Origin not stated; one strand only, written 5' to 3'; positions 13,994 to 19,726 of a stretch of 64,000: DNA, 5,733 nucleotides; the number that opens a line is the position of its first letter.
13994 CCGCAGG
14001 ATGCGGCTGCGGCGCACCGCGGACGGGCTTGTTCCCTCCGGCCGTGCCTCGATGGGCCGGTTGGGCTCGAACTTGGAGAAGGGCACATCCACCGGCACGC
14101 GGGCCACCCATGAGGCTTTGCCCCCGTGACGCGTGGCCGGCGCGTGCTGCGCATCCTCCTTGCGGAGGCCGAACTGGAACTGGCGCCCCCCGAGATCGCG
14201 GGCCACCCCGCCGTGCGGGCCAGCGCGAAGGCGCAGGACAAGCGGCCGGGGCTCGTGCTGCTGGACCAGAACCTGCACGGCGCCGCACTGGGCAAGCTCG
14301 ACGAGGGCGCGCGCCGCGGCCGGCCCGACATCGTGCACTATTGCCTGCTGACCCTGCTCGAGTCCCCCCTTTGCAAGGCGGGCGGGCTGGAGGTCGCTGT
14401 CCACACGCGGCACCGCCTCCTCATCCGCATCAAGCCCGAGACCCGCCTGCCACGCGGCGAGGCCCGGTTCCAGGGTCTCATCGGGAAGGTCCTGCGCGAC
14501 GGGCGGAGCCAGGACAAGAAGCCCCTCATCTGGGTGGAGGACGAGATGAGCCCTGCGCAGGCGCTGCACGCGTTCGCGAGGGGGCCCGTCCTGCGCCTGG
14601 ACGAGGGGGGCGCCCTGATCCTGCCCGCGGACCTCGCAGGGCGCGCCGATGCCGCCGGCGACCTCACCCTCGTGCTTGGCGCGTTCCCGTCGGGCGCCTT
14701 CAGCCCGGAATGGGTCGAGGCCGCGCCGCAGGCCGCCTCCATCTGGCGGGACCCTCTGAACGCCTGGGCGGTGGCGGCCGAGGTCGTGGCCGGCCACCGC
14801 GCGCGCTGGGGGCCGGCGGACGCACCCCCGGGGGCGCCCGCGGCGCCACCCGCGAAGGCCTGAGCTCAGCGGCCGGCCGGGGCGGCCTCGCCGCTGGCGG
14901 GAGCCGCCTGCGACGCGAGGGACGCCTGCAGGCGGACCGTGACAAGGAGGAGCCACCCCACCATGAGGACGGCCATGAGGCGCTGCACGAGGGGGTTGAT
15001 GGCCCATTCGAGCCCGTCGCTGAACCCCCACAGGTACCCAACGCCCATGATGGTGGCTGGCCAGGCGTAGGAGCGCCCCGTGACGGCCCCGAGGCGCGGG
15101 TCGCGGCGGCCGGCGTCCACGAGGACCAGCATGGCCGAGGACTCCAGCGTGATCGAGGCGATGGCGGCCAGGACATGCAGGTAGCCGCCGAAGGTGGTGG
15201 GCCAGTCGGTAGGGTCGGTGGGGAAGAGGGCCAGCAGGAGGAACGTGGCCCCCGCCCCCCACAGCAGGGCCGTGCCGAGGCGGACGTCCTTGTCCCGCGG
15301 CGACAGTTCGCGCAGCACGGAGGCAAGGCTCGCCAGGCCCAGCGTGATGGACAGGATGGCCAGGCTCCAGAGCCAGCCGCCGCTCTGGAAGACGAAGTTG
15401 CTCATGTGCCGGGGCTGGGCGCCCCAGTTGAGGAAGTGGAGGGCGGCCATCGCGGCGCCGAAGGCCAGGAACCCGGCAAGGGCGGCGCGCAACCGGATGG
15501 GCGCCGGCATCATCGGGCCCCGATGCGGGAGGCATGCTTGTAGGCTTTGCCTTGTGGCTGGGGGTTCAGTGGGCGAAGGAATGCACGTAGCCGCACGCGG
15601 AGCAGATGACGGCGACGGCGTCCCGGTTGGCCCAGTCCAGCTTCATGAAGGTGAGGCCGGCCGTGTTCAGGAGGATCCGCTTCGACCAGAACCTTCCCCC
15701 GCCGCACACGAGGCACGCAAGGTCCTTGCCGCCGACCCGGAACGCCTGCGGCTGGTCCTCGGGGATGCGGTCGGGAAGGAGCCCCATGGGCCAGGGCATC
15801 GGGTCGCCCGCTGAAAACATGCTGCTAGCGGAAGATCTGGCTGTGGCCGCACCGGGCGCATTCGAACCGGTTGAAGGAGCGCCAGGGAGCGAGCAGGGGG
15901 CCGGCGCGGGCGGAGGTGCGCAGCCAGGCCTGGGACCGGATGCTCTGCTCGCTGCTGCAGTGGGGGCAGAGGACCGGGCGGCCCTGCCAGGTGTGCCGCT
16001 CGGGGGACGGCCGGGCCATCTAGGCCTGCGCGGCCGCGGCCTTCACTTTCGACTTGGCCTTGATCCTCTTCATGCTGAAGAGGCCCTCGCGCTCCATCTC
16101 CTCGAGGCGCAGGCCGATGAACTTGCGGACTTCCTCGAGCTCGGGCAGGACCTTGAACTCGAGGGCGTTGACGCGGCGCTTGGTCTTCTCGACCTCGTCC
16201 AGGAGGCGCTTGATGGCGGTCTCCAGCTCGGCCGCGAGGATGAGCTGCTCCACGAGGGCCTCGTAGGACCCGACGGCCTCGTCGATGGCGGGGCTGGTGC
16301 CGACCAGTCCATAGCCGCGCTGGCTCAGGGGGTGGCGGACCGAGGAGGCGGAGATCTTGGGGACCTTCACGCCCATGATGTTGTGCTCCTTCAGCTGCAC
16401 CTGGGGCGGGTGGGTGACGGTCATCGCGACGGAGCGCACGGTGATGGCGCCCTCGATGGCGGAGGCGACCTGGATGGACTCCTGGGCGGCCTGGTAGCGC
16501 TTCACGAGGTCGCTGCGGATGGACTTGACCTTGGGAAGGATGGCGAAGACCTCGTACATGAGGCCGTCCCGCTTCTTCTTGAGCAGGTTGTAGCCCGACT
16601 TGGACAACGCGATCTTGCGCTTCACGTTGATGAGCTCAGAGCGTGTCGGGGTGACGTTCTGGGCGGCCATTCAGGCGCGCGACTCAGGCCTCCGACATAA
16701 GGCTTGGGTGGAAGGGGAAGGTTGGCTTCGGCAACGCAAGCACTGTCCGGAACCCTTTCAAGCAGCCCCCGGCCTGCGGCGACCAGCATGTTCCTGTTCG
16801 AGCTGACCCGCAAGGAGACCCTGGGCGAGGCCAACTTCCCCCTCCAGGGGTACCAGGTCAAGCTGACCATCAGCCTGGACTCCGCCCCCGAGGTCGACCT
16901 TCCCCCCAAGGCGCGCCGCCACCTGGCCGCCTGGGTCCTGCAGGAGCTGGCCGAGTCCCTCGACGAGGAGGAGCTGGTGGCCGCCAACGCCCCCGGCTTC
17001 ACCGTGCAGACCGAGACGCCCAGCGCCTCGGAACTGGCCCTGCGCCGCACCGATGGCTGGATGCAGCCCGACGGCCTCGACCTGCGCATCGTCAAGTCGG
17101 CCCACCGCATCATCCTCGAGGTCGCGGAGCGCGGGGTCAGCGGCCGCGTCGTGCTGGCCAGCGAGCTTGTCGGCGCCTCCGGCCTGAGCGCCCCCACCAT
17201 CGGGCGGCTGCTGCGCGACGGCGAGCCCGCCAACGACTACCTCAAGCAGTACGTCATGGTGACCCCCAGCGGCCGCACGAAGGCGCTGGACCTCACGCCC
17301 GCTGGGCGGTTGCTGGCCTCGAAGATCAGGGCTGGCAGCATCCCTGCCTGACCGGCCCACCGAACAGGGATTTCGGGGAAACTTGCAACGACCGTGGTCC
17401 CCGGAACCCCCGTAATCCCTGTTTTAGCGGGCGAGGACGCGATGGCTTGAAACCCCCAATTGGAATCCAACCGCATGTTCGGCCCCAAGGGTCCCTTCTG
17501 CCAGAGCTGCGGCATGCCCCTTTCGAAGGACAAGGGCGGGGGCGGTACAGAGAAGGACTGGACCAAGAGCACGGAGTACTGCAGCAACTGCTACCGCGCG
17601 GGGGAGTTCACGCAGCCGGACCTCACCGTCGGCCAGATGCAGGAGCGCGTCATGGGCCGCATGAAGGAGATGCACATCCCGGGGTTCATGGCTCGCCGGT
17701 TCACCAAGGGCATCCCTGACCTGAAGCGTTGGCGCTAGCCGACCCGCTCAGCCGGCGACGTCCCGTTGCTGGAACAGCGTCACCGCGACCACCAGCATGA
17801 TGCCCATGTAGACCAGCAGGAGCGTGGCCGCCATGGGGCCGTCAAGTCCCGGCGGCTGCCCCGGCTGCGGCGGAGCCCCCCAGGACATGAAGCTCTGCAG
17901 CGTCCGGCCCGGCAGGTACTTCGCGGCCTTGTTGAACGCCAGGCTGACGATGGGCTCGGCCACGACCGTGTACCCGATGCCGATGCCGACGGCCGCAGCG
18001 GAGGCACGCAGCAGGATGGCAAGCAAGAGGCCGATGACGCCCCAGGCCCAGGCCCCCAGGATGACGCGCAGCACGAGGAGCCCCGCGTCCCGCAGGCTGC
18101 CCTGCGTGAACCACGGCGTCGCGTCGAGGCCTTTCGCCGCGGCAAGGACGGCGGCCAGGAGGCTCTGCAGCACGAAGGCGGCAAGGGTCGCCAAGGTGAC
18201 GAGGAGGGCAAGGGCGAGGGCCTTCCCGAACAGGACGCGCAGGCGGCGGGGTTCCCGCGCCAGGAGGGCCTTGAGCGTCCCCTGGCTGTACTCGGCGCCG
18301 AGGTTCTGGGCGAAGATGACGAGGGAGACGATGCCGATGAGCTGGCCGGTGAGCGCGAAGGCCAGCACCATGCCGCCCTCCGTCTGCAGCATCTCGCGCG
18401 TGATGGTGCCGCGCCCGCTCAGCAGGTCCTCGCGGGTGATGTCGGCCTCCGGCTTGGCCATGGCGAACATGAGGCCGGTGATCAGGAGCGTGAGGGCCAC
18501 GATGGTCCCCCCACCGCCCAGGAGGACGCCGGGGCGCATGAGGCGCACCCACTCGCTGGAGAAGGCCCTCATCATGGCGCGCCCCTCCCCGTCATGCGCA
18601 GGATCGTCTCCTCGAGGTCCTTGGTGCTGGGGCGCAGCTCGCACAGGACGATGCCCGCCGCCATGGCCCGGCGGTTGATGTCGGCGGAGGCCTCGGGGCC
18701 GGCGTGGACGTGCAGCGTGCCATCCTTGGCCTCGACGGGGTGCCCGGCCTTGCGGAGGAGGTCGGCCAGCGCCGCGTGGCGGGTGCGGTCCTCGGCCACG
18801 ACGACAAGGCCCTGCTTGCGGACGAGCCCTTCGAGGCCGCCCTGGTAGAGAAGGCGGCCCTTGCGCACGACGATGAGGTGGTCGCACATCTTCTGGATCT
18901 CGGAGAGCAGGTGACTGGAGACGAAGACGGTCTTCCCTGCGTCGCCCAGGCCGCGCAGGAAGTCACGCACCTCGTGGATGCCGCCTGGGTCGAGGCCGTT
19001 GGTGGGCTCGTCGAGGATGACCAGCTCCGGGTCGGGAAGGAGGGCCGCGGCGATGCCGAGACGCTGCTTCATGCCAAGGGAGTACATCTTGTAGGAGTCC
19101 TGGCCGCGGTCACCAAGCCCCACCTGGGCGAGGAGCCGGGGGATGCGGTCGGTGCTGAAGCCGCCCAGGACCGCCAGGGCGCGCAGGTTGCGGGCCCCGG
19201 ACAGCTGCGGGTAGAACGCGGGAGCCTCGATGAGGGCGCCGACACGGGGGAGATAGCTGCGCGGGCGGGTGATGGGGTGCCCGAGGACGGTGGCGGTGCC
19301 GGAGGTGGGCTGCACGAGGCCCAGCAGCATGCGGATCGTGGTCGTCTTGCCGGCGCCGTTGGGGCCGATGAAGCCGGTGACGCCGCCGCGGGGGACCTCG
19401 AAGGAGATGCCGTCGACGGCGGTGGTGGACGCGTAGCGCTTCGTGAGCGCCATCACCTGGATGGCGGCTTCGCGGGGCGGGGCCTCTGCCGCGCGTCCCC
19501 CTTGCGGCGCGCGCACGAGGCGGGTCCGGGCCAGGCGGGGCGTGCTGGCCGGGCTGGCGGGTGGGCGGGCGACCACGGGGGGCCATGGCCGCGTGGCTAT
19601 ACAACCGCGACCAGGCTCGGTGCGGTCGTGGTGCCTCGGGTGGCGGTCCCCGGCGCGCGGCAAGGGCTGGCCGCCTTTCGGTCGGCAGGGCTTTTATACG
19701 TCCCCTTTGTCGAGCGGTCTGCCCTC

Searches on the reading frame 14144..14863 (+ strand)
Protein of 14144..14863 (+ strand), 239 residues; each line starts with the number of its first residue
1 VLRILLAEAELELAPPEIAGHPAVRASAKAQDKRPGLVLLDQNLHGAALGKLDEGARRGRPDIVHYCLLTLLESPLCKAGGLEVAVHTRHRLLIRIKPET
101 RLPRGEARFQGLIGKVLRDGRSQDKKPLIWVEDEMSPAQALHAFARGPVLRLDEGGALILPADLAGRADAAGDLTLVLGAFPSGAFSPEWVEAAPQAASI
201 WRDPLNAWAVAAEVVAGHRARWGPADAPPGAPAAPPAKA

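Call 56: search_protein_families(library=pfam, proteins=[window:14144-14863:+], max_evalue=0.001)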
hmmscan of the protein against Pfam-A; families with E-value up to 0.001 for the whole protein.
window:14144-14863:+ (239 aa): 1 family
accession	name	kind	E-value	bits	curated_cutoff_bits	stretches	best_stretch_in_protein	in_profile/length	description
PF03587.19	EMG1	-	3.5e-40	138.1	28.2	1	4-216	1-194/197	EMG1/NEP1 methyltransferase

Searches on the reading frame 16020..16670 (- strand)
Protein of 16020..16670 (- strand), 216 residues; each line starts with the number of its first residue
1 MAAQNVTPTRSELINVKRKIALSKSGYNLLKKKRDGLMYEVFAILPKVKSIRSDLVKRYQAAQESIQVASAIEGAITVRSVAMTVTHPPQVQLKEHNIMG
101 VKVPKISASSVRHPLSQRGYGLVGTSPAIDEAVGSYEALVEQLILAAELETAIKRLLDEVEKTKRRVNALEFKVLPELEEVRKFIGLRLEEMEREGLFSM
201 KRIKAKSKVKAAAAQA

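Call 55: search_protein_families(library=pfam, proteins=[window:16020-16670:-], max_evalue=0.001)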
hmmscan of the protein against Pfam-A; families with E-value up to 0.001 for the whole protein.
window:16020-16670:- (216 aa): 1 family
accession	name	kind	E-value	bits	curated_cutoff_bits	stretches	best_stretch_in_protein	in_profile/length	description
PF01813.22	ATP-synt_D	-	8.6e-57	192.6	25.7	1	12-205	1-196/196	ATP synthase subunit D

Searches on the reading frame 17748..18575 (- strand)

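Call 55: search_protein_families(library=pfam, proteins=[window:17748-18575:-], max_evalue=0.001)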
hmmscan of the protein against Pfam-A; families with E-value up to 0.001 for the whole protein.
window:17748-18575:- (275 aa): 2 families
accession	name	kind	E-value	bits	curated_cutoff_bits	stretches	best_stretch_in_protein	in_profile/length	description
PF12679.13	ABC2_membrane_2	-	7.3e-10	39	27.2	1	50-273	72-283/283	ABC-2 family transporter protein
PF12730.13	ABC2_membrane_4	-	5.8e-05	23.6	27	1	69-204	48-177/179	ABC-2 family transporter protein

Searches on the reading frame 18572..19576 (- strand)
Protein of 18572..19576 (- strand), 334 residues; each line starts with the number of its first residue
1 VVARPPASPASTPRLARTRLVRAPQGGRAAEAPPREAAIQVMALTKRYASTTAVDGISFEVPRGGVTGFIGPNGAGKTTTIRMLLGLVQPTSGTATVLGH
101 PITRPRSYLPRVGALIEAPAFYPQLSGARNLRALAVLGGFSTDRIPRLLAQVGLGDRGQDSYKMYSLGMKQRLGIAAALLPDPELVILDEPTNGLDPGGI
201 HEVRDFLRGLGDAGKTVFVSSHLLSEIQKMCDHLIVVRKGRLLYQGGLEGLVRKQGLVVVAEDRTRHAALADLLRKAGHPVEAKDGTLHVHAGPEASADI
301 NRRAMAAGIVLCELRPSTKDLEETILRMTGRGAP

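Call 55: search_protein_families(library=pfam, proteins=[window:18572-19576:-], max_evalue=0.001)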
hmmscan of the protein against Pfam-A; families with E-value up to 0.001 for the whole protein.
window:18572-19576:- (334 aa): 3 families
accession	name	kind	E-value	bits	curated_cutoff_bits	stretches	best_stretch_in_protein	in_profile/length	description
PF00005.33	ABC_tran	-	2.9e-28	99.6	25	1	55-193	2-137/137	ABC transporter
PF13304.12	AAA_21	-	1.3e-14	55.5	27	1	155-223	229-299/304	AAA domain, putative AbiEii toxin, Type IV TA system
PF13401.12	AAA_22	-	0.00022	22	27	0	68-208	9-109/130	AAA domain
